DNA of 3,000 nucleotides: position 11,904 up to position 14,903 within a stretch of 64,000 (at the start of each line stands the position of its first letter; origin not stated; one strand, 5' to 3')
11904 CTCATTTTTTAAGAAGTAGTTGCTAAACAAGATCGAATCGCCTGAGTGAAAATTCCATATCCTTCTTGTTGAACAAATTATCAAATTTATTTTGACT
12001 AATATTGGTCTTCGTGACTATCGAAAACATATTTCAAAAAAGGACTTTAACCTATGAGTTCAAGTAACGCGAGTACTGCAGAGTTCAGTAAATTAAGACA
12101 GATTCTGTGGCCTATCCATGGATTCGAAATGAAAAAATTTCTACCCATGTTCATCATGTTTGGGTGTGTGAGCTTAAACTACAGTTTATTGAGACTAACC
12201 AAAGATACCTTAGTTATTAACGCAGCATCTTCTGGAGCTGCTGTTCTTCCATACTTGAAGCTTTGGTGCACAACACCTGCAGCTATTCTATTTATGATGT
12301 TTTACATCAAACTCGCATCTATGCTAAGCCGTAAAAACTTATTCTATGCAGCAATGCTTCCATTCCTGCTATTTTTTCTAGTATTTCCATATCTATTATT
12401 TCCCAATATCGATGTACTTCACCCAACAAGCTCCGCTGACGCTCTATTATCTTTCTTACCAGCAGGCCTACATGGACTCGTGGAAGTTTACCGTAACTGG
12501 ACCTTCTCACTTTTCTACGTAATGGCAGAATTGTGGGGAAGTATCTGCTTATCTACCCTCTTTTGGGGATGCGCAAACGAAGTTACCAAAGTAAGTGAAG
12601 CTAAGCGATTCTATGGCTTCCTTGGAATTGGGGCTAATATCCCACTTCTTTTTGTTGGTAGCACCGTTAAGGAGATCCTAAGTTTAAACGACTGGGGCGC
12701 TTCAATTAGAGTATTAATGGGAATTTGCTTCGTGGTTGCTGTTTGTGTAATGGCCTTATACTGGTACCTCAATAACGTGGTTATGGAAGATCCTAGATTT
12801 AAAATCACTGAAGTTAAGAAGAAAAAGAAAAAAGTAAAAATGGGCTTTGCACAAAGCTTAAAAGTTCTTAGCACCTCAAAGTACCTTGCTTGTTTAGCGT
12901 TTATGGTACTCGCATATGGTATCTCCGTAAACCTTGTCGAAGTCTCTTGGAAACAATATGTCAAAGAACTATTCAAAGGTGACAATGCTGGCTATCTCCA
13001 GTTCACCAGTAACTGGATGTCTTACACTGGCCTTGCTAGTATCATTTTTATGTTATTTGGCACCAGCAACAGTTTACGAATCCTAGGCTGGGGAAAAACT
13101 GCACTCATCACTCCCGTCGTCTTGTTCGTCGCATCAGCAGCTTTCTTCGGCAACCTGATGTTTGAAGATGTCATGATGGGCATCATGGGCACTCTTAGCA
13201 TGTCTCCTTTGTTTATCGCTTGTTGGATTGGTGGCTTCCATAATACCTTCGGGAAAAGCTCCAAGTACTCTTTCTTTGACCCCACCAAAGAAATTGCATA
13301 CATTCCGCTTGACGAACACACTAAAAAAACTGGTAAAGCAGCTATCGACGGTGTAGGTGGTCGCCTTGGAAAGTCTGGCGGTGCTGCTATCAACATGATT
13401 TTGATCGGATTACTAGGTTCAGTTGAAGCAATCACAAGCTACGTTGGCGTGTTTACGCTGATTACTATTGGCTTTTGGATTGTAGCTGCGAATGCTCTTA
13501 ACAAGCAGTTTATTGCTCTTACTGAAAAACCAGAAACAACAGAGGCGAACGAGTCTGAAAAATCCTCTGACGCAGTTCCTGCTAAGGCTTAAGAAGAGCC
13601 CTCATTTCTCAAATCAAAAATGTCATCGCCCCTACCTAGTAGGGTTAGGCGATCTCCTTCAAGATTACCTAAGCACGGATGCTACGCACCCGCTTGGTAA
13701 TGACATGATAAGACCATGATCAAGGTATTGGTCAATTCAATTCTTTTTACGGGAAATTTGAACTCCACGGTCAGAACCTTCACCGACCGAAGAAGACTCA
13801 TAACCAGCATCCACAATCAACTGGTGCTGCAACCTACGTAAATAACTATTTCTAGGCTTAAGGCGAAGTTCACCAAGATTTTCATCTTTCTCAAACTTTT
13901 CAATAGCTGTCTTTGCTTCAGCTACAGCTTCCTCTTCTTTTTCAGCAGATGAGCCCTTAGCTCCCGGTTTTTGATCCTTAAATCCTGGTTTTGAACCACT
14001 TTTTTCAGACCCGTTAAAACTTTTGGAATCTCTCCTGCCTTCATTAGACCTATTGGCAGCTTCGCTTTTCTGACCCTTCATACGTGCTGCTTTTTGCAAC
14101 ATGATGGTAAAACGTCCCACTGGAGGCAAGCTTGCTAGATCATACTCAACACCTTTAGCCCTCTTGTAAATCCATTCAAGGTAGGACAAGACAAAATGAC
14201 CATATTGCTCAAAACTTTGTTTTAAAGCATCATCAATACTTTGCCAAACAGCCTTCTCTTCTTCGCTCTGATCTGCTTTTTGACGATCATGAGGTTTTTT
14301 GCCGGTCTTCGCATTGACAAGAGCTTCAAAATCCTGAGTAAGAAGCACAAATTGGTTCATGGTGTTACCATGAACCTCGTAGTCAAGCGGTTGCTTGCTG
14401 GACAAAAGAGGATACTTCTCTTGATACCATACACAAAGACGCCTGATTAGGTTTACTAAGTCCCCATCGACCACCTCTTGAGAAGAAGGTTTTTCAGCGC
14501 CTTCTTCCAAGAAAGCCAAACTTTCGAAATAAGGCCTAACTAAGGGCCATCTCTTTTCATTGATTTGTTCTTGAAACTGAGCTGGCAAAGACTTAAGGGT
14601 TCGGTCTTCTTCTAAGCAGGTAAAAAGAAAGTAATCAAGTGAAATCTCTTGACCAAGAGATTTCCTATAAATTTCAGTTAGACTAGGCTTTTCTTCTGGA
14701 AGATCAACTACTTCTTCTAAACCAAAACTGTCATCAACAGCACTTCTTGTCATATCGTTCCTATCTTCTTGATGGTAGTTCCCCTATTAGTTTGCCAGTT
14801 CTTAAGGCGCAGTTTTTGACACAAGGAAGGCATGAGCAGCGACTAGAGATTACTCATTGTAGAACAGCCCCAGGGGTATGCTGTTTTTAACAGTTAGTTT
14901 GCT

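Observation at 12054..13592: ATP/ADP translocase (NTT/Tlc) homologue in a genome that still looks motile and respiratory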

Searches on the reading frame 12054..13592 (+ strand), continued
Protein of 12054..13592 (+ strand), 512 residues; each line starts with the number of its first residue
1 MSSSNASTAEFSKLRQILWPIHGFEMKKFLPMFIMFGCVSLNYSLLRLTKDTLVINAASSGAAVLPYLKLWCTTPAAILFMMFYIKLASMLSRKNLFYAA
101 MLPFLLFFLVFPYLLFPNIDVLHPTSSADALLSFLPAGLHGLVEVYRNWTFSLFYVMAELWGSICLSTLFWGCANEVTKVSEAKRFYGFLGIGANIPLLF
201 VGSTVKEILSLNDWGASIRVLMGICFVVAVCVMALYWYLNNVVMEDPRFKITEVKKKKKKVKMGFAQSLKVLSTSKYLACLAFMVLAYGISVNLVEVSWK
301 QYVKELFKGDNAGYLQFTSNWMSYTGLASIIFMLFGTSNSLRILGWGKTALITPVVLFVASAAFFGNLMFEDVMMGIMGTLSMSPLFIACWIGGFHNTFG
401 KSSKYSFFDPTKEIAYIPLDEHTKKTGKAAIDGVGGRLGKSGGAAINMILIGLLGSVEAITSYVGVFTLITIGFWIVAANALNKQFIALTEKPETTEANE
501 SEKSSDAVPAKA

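Call 59: find_homologous_proteins(query=A3, max_evalue=1e-50)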
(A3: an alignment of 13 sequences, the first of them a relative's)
Query A3 (13 sequences) (495 aa, profile of the alignment): 6201 proteins with E <= 1e-50 among 8000 candidates; the best 120 are listed.
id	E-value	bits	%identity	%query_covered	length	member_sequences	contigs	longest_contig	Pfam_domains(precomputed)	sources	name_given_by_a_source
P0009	3.1e-275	932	73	100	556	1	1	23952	PF03219.21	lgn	-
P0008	6.7e-274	927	65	100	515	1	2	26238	PF03219.21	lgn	-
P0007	4.7e-273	924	65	100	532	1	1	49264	PF03219.21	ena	-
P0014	2.0e-272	922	100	100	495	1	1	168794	PF03219.21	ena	-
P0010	3.8e-270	915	84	99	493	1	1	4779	PF03219.21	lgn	-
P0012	6.2e-268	907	60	100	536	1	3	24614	PF03219.21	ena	-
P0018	1.1e-265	900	80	99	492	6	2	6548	PF03219.21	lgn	-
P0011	1.2e-265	900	61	99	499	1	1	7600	PF03219.21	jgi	jgi:AAA family ATP:ADP antiporter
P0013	1.3e-265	900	66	98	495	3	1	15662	PF03219.21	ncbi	-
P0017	1.8e-264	896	58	100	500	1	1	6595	PF03219.21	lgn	-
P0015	5.1e-260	881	59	100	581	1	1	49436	PF03219.21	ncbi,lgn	-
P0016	4.6e-259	878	58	100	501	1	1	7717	PF03219.21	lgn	-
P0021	6.1e-250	848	53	100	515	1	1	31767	PF03219.21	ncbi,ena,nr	ncbi:MAG: Npt1/Npt2 family nucleotide transporter [Zetaproteobacteria bacterium]|nr:Npt1/Npt2 family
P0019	1.4e-248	844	58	99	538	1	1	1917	PF03219.21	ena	-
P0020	4.1e-239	812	59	93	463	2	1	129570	PF03219.21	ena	-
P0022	3.9e-230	783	59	89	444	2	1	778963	PF03219.21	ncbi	-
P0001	1.3e-228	778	57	99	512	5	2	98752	PF03219.21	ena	-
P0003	7.3e-227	772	56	100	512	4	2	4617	PF03219.21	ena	-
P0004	1.1e-221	755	54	100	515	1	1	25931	PF03219.21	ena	-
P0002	1.2e-220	751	55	99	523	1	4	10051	PF03219.21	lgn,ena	-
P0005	3.0e-214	730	53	100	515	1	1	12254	PF03219.21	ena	-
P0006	2.3e-207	708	52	97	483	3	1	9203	PF03219.21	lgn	-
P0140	9.8e-200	683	48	100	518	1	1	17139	PF03219.21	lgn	-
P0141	3.1e-195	668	49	100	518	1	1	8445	PF03219.21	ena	-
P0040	1.1e-194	666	50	100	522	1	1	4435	PF03219.21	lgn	-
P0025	1.9e-194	665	51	99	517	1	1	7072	PF03219.21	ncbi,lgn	-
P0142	3.4e-193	661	49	99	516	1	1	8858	PF03219.21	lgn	-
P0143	4.0e-193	661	51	99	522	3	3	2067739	PF03219.21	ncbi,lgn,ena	-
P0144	4.3e-193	661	50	100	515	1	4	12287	PF03219.21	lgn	-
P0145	5.4e-193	660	49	100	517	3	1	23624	PF03219.21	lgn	-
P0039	4.5e-192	657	50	99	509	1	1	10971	PF03219.21,PF07690.22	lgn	-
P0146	6.0e-192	657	51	98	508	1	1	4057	PF03219.21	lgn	-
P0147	7.2e-192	657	50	99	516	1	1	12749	PF03219.21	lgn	-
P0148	7.3e-192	657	51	100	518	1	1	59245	PF03219.21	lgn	-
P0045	7.8e-192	656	51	99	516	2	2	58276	PF03219.21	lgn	-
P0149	7.9e-192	656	52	98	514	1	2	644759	PF03219.21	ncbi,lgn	-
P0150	9.5e-192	656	52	100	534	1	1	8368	PF03219.21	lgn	-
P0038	1.1e-191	656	49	99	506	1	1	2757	PF03219.21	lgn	-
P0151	1.2e-191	656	50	99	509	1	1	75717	PF03219.21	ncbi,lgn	-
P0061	1.7e-191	655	50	98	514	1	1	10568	PF03219.21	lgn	-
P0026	1.8e-191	655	51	99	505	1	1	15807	PF03219.21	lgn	-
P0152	2.0e-191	655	50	97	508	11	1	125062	PF03219.21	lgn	-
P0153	3.7e-191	654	49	99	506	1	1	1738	PF03219.21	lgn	-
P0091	3.8e-191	654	49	100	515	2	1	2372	PF03219.21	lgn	-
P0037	4.1e-191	654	49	100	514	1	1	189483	PF03219.21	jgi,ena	-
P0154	5.0e-191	654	50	100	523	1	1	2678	PF03219.21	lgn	-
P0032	5.5e-191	654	50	98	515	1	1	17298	PF03219.21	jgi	jgi:ATP:ADP antiporter, AAA family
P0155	6.5e-191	653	51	98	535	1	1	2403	PF03219.21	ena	-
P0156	1.3e-190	652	49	100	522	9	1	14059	PF03219.21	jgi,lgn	jgi:AAA family ATP:ADP antiporter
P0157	1.3e-190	652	49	100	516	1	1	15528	PF03219.21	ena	-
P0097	1.6e-190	652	50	100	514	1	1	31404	PF03219.21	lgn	-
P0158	2.1e-190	652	51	100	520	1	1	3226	PF03219.21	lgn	-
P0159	2.2e-190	652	53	99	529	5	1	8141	PF03219.21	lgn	-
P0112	2.3e-190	652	51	100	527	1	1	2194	PF03219.21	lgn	-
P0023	2.5e-190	651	52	98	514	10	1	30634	PF03219.21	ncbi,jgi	jgi:AAA family ATP:ADP antiporter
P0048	3.2e-190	651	50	100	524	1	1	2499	PF03219.21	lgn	-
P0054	3.7e-190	651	50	98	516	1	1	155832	PF03219.21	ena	-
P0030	3.9e-190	651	50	99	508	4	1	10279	PF03219.21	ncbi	ncbi:MAG: NTP/NDP exchange transporter [Parachlamydiaceae bacterium]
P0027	4.3e-190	651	50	100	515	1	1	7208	PF03219.21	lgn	-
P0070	4.5e-190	651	50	99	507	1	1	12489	PF03219.21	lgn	-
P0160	4.8e-190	651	51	99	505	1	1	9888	PF03219.21,PF07690.22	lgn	-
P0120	4.8e-190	651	50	100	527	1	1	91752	PF03219.21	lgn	-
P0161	4.8e-190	651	50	98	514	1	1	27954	PF03219.21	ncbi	-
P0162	4.9e-190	651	50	100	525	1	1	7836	PF03219.21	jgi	jgi:ATP:ADP antiporter, AAA family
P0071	4.9e-190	651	49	99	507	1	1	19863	PF03219.21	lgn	-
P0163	6.2e-190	650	49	99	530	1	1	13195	PF03219.21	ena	-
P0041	6.6e-190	650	50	100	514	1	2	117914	PF03219.21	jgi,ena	jgi:ATP:ADP antiporter, AAA family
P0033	7.0e-190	650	52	99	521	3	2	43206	PF03219.21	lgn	-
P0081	7.3e-190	650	49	100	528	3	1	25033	PF03219.21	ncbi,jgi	ncbi:MAG: NTP/NDP exchange transporter [Chlamydiota bacterium]|jgi:AAA family ATP:ADP antiporter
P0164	7.4e-190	650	49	99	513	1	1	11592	PF03219.21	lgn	-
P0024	9.1e-190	650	52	99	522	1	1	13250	PF03219.21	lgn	-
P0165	9.3e-190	650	50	99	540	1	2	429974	PF03219.21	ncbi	-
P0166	9.6e-190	650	49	99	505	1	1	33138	PF03219.21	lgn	-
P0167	1.6e-189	649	50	99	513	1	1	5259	PF03219.21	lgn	-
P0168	1.8e-189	649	51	97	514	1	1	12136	PF03219.21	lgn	-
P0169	2.1e-189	648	51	98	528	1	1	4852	PF03219.21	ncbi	-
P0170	2.1e-189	648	53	99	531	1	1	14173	PF03219.21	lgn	-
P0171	2.4e-189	648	48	99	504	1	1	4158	PF03219.21,PF07690.22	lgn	-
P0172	2.5e-189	648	51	100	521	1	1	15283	PF03219.21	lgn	-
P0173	2.6e-189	648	50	99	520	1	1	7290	PF03219.21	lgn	-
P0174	2.6e-189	648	52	98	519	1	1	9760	PF03219.21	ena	-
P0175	2.8e-189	648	49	100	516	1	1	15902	PF03219.21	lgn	-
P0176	3.1e-189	648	49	100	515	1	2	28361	PF03219.21,PF07690.22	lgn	-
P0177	3.3e-189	648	50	99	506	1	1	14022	PF03219.21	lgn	-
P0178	3.4e-189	648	50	99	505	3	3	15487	PF03219.21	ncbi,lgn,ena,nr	ncbi:MAG: NTP/NDP exchange transporter [Chlamydiia bacterium]|nr:NTP/NDP exchange transporter [Chlam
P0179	3.5e-189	648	50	99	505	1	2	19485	PF03219.21,PF07690.22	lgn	-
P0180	3.8e-189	648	51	99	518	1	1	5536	PF03219.21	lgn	-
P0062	3.8e-189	648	50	98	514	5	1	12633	PF03219.21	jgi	jgi:ATP:ADP antiporter, AAA family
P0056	4.2e-189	647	50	99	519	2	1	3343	PF03219.21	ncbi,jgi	jgi:AAA family ATP:ADP antiporter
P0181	4.6e-189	647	51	98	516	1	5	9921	PF03219.21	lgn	-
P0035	5.2e-189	647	50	99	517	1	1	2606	PF03219.21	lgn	-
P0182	5.8e-189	647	49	98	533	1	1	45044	PF03219.21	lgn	-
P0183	5.9e-189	647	52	99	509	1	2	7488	PF03219.21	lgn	-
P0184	6.0e-189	647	50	98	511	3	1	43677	PF03219.21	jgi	jgi:AAA family ATP:ADP antiporter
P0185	6.8e-189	647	50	98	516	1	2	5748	PF03219.21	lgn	-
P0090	6.8e-189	647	51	99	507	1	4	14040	PF03219.21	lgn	-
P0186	7.9e-189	647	50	99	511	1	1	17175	PF03219.21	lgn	-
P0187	8.0e-189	647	49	99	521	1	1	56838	PF03219.21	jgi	jgi:ATP:ADP antiporter, AAA family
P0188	9.0e-189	646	49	99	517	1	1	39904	PF03219.21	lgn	-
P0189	9.0e-189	646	49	100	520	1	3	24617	PF03219.21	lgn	-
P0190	9.6e-189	646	50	97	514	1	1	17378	PF03219.21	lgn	-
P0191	9.7e-189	646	49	98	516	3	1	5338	PF03219.21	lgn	-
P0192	1.0e-188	646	51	100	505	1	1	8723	PF03219.21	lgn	-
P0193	1.1e-188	646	50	99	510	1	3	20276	PF03219.21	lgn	-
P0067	1.1e-188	646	50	98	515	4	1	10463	PF03219.21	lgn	-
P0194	1.2e-188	646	51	99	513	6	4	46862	PF03219.21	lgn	-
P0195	1.3e-188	646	49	99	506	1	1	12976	PF03219.21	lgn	-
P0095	1.3e-188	646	50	100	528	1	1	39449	PF03219.21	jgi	jgi:ATP:ADP antiporter, AAA family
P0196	1.4e-188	646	48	99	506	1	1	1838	PF03219.21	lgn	-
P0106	1.5e-188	646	50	100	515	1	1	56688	PF03219.21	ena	-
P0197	1.6e-188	646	50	99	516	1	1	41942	PF03219.21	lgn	-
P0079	1.6e-188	646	52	97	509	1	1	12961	PF03219.21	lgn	-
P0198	1.6e-188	646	51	99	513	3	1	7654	PF03219.21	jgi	-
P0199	1.7e-188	645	51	99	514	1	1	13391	PF03219.21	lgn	-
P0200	1.7e-188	645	50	99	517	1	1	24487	PF03219.21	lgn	-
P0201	1.8e-188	645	50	98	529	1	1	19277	PF03219.21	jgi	jgi:ATP:ADP antiporter, AAA family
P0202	1.8e-188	645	50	98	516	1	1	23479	PF03219.21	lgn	-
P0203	2.1e-188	645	50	98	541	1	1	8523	PF03219.21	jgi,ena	-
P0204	2.3e-188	645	51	98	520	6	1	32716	PF03219.21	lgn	-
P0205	2.7e-188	645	49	100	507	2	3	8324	PF03219.21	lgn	-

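Call 60: find_encoding_contigs(protein=P0021, flank=10000, max_places=1)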
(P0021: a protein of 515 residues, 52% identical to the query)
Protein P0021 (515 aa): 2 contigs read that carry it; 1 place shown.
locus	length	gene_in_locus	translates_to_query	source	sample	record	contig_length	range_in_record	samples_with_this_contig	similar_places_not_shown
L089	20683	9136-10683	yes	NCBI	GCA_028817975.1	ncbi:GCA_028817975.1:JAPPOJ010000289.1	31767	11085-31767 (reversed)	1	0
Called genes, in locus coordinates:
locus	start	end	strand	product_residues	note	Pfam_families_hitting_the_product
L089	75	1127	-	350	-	-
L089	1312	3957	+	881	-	PF04101:Glyco_tran_28_C (weak), PF00722:Glyco_hydro_16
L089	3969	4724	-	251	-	PF01346:FKBP_N, PF00254:FKBP_C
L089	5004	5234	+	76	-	PF04324:Fer2_BFD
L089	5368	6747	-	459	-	PF13387:Lnb_N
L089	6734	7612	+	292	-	PF04231:Endonuclease_1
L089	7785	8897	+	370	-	PF02812:ELFV_dehydrog_N, PF00208:ELFV_dehydrog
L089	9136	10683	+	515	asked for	PF03219:TLC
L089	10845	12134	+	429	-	PF07690:MFS_1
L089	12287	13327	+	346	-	-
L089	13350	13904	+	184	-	-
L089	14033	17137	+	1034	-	PF14559:TPR_19 (faint), PF13432:TPR_16 (faint)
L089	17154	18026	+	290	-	PF07719:TPR_2 (faint), PF13174:TPR_6 (faint), PF13432:TPR_16 (faint)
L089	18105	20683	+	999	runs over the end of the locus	-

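Call 61: find_encoding_contigs(protein=P0007, flank=10000, max_places=1)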
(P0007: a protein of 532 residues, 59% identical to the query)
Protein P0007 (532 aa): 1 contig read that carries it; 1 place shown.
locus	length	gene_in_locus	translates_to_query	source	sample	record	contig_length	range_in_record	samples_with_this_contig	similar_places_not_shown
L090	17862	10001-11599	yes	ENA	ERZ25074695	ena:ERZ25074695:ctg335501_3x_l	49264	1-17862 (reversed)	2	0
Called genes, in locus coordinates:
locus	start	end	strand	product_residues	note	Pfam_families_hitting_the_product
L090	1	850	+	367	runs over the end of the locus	PF13729:TraF_2 (faint)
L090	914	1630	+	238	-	-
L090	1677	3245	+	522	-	-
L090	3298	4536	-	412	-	PF12323:HTH_OrfB_IS605, PF01385:OrfB_IS605, PF07282:Cas12f1-like_TNB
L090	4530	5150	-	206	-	PF00376:MerR, PF12728:HTH_17, PF13411:MerR_1, PF00239:Resolvase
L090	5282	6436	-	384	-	PF00246:Peptidase_M14 (weak)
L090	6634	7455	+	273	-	PF02616:SMC_ScpA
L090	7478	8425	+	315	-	PF04079:SMC_ScpB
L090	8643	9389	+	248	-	PF01479:S4, PF00849:PseudoU_synth_2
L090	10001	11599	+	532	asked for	PF03219:TLC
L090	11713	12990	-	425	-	-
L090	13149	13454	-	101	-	PF00581:Rhodanese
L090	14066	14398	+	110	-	-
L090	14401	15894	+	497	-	PF13091:PLDc_2, PF00614:PLDc (weak), PF13091:PLDc_2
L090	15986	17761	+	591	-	PF02463:SMC_N, PF13476:AAA_23 (weak), PF13304:AAA_21 (faint)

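Call 78: predict_structure(alignment_id=A4)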
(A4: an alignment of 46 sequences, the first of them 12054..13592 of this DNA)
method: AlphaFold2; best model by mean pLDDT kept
length: 512 residues; sequences in the alignment: 46
mean_pLDDT: 83.7   pTM: 0.83
mean pLDDT of the five models: 83.7, 83.3, 82.4, 81.2, 80.0
residues with pLDDT >= 90: 248; 70-90: 193; 50-70: 43; < 50: 28
segments of 3 or more residues with pLDDT < 50: 1-8, 493-512
pLDDT, mean of each block of 10 residues (from residue 1): 45 70 83 92 94 91 92 89 86 89 95 95 93 88 94 95 82 77 75 90 95 94 96 94 84 56 64 82 91 91 91 94 93 75 84 94 87 69 82 91 87 81 72 72 90 89 93 95 88 50 40 34
secondary structure, 60 per line:
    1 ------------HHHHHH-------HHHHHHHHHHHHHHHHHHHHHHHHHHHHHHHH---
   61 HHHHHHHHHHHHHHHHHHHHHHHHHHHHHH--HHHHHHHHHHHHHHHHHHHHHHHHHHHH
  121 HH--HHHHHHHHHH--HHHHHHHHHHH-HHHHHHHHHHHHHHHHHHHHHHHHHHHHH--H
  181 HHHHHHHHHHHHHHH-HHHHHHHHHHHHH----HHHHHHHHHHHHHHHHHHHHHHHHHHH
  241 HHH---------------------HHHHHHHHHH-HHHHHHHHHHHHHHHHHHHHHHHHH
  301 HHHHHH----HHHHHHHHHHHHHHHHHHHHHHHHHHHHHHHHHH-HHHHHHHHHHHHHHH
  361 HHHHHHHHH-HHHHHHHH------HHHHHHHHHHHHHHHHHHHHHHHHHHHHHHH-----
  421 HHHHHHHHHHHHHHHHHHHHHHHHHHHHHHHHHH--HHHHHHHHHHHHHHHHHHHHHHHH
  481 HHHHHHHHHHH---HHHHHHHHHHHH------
elements in order: H13-18 H26-57 H61-90 H93-122 H125-134 H137-147 H149-177 H180-195 H197-209 H214-243 H265-274 H276-306 H311-344 H346-369 H371-378 H385-415 H421-454 H457-491 H495-506

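Call 81: fold_search(model_id=the predicted structure, library=pdb)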
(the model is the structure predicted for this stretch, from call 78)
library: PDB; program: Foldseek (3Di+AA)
matches with E <= 10: 417; with E <= 0.001: 22
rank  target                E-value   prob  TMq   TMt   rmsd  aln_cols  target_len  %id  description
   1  9j3n_A                1.0e-28  1.00  0.87  0.91   2.2       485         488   46  ATP bound Chlamydia pneumoniae ATP/ADP translocator NTT1(Inward open state) (released 2025-03-19)
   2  9j3m_A                4.8e-27  1.00  0.84  0.90   3.1       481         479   42  ADP/Pi bound Arabidopsis ATP/ADP translocator AtNTT1 (released 2025-03-19)
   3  9j3l_A                6.3e-27  1.00  0.89  0.94   1.9       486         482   42  ATP bound Arabidopsis ATP/ADP translocator AtNTT1 (released 2025-03-19)
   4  9j3o_A                5.1e-25  1.00  0.67  0.69   6.4       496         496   46  Chlamydia pneumoniae ATP/ADP translocator NTT1(Outward open state) (released 2025-03-19)
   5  9j3j_A                2.8e-22  1.00  0.63  0.66   7.1       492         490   42  Arabidopsis ATP/ADP translocator AtNTT1 (released 2025-03-19)
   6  5ayo                  2.3e-04  1.00  0.53  0.64   7.2       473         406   13  Crystal structure of a bacterial homologue of iron transporter ferroportin in inward-facing state (released 2015-11-04)
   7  9kv0                  2.6e-04  1.00  0.51  0.60   7.5       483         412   14  Cryo-EM structure of human G6PT in complex with chlorogenic acid (released 2025-11-12)
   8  9ll0                  3.4e-04  1.00  0.56  0.69   7.7       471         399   14  Cryo-EM structure of G6PT1 in complex with Glucose-6-phosphate (released 2025-12-31)
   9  9old                  3.7e-04  1.00  0.52  0.57   8.8       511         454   14  Crystal structure of alpha-NPG-bound D59C MelBSt (released 2026-02-04)
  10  8jhq                  4.1e-04  1.00  0.55  0.61   7.6       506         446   14  Cryo-EM structure of human S1P transporter SPNS2 bound with S1P (released 2024-01-10)
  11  8fq9                  5.0e-04  1.00  0.48  0.53   9.3       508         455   14  Crystal structure of a ligand-bound cation-site mutant D55C of a melibiose transporter (released 2024-06-05)
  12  8qv5_A                5.2e-04  1.00  0.54  0.63   7.4       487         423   15  Structure of human SPNS2 in LMNG (released 2025-02-19)
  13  7yub_R                5.4e-04  1.00  0.48  0.55   8.5       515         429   14  S1P-bound human SPNS2 (released 2023-09-06)
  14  9oli_A                6.0e-04  1.00  0.53  0.58   8.7       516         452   14  Crystal structure of the melibiose-bound melibiose transporter (released 2026-02-04)
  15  5ayn                  6.0e-04  1.00  0.44  0.53  11.4       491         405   12  Crystal structure of a bacterial homologue of iron transporter ferroportin in outward-facing state (released 2015-11-04)
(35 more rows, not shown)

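Call 90: search_protein_representatives(protein=window:12054-13592:+)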
Query: 512 residues. Proteins with E-value up to 0.001 (for the whole library): 3877; up to 1e-10: 1997; up to 1e-30: 808. The best 150 are listed.
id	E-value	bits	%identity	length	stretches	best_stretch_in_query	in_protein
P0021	4.8e-166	569.9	53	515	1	3-508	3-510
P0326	2.1e-124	432.5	45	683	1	20-488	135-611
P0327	1.6e-119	416.4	44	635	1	5-505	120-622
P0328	4.3e-115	401.8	42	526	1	7-495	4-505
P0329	4.6e-115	401.7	43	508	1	8-492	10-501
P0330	1.0e-113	397.3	44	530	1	4-503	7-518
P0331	1.3e-113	396.9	42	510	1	4-499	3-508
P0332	1.6e-112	393.3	43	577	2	2-303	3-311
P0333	1.7e-109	383.4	45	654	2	25-244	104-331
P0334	2.9e-109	382.6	42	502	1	1-490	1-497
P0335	2.5e-108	379.5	41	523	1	6-486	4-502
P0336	8.9e-107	374.4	43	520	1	3-499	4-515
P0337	2.4e-105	369.7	46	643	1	81-492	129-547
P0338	3.0e-105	369.3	38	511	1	5-498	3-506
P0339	3.2e-105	369.2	43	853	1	25-494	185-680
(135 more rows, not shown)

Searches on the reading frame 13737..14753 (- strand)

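Call 7: search_protein_families(library=pfam, proteins=[window:13737-14753:-], max_evalue=0.00001)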
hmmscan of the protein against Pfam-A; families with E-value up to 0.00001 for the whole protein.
window:13737-14753:- (338 aa): 1 family
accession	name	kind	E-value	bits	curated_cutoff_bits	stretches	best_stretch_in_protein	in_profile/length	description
PF01424.28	R3H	-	1.7e-09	38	26.8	1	280-335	6-60/60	R3H domain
